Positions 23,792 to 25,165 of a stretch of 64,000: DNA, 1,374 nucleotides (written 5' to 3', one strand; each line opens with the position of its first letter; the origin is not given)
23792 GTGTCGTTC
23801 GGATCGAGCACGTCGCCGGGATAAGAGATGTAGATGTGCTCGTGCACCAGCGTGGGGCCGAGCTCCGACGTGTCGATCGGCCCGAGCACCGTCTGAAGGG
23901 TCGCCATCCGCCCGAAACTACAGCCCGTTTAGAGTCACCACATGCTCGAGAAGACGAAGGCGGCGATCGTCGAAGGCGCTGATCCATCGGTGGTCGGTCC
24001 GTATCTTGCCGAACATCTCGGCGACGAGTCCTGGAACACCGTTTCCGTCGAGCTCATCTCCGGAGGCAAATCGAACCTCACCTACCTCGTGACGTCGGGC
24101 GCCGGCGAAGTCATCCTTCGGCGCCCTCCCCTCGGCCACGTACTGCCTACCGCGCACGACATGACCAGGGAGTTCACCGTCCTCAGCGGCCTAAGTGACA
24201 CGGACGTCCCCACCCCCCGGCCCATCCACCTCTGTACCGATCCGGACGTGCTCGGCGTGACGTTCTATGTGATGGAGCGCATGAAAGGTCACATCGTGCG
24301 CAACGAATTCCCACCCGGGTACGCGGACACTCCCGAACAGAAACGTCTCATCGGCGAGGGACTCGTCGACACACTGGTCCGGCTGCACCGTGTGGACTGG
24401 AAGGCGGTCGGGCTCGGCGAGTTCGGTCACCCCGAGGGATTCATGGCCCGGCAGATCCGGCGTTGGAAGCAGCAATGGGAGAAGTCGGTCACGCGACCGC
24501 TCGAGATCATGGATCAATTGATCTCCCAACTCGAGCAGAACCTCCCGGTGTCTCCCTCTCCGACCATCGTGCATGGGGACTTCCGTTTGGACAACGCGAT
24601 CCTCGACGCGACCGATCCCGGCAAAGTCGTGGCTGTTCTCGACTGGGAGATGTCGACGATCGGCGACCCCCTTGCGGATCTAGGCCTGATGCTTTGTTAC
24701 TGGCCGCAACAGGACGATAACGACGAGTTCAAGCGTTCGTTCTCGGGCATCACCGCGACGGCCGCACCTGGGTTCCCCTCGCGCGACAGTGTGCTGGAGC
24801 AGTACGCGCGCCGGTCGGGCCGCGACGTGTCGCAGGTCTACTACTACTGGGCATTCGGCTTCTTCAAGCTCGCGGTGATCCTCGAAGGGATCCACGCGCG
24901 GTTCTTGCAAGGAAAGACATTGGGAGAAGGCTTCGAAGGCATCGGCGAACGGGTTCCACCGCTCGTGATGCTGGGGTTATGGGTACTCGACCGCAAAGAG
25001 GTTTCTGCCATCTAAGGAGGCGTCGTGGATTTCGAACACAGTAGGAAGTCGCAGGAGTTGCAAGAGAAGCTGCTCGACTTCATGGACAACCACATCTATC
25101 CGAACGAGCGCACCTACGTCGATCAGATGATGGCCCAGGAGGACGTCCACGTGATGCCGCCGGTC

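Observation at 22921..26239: PTE-like lactonase + APH kinase + ACAD10/11-like dehydrogenase: candidate lactone / 4-hydroxyacyl-CoA catabolic module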

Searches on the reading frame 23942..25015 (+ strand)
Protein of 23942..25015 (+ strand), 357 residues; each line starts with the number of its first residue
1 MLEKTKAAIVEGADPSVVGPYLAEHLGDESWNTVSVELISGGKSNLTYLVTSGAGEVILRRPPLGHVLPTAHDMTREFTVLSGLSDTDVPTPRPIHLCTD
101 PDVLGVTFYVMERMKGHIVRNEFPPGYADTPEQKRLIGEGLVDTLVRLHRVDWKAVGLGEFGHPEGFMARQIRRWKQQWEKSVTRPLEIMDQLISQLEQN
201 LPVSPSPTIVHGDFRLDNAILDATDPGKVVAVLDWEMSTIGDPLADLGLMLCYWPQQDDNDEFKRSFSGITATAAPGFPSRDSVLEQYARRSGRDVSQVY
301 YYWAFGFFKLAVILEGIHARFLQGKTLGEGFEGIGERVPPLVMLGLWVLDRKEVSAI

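Call 3: search_protein_families(library=pfam, proteins=[window:23942-25015:+])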
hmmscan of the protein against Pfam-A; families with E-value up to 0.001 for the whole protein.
window:23942-25015:+ (357 aa): 1 family
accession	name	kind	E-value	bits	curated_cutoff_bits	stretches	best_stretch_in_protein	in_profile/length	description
PF01636.29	APH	-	5.3e-52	177.4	23.2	1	36-261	2-220/239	Phosphotransferase enzyme family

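Call 4: search_protein_families(library=ncbifam, proteins=[window:23942-25015:+])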
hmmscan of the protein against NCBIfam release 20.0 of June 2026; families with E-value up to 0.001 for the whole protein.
window:23942-25015:+ (357 aa): 6 families
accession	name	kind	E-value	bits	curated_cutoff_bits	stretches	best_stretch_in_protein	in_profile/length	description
NF033068.1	APH_3p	equivalog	4e-07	29.8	205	1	69-251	45-216/255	APH(3') family aminoglycoside O-phosphotransferase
NF046102.1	CellCycRegCcrZ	equivalog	8.6e-07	28.6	400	1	141-257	86-200/260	cell cycle regulator CcrZ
NF033059.2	APH_3p_I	exception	8.6e-07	28.6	400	1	189-250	170-228/267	APH(3')-I family aminoglycoside O-phosphotransferase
NF038156.1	lant_syn_V_LxmK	equivalog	8.3e-06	25.1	315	1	206-258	190-238/347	class V lanthionine synthetase subunit LxmK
TIGR02721.1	ycfN_thiK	equivalog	1.2e-05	24.6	299.45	1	39-257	4-191/256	thiamine kinase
NF051474.1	APH_3p_Ia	exception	6.2e-05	22.2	625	1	191-250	176-232/271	aminoglycoside O-phosphotransferase APH(3')-Ia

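Call 10: search_solved_structures(query=window:23942-25015:+, show_alignments=2)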
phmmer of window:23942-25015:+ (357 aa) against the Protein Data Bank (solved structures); distinct sequences matched with E-value up to 0.001: 9.
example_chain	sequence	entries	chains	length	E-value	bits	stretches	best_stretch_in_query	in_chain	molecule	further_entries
9o56_A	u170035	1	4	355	1.6e-84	287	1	22-344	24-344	Aminoglycoside phosphotransferase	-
3dxp_A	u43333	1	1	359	8.4e-59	202.3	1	21-347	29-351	putative acyl-CoA dehydrogenase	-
8v3v_A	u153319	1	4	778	1.8e-52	181.5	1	20-348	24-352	Acyl-Coenzyme A dehydrogenase family, member 11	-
8v3u_A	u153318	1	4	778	2.3e-51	177.9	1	20-348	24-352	Acyl-Coenzyme A dehydrogenase family, member 11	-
9fsg_A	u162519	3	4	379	8.1e-10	41.2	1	55-313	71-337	Aminoglycoside phosphotransferase-like protein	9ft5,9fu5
3ats_A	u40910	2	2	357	4.7e-09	38.7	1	68-311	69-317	Putative uncharacterized protein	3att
6ef6_A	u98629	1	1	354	2.1e-05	26.7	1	35-257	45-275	Aminoglycoside phosphotransferase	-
4feu_A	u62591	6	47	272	0.00018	23.6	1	191-250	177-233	Aminoglycoside 3'-phosphotransferase AphA1-IAB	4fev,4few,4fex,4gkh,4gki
4ej7_A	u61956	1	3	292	0.00022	23.3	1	191-250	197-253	Aminoglycoside 3'-phosphotransferase AphA1-IAB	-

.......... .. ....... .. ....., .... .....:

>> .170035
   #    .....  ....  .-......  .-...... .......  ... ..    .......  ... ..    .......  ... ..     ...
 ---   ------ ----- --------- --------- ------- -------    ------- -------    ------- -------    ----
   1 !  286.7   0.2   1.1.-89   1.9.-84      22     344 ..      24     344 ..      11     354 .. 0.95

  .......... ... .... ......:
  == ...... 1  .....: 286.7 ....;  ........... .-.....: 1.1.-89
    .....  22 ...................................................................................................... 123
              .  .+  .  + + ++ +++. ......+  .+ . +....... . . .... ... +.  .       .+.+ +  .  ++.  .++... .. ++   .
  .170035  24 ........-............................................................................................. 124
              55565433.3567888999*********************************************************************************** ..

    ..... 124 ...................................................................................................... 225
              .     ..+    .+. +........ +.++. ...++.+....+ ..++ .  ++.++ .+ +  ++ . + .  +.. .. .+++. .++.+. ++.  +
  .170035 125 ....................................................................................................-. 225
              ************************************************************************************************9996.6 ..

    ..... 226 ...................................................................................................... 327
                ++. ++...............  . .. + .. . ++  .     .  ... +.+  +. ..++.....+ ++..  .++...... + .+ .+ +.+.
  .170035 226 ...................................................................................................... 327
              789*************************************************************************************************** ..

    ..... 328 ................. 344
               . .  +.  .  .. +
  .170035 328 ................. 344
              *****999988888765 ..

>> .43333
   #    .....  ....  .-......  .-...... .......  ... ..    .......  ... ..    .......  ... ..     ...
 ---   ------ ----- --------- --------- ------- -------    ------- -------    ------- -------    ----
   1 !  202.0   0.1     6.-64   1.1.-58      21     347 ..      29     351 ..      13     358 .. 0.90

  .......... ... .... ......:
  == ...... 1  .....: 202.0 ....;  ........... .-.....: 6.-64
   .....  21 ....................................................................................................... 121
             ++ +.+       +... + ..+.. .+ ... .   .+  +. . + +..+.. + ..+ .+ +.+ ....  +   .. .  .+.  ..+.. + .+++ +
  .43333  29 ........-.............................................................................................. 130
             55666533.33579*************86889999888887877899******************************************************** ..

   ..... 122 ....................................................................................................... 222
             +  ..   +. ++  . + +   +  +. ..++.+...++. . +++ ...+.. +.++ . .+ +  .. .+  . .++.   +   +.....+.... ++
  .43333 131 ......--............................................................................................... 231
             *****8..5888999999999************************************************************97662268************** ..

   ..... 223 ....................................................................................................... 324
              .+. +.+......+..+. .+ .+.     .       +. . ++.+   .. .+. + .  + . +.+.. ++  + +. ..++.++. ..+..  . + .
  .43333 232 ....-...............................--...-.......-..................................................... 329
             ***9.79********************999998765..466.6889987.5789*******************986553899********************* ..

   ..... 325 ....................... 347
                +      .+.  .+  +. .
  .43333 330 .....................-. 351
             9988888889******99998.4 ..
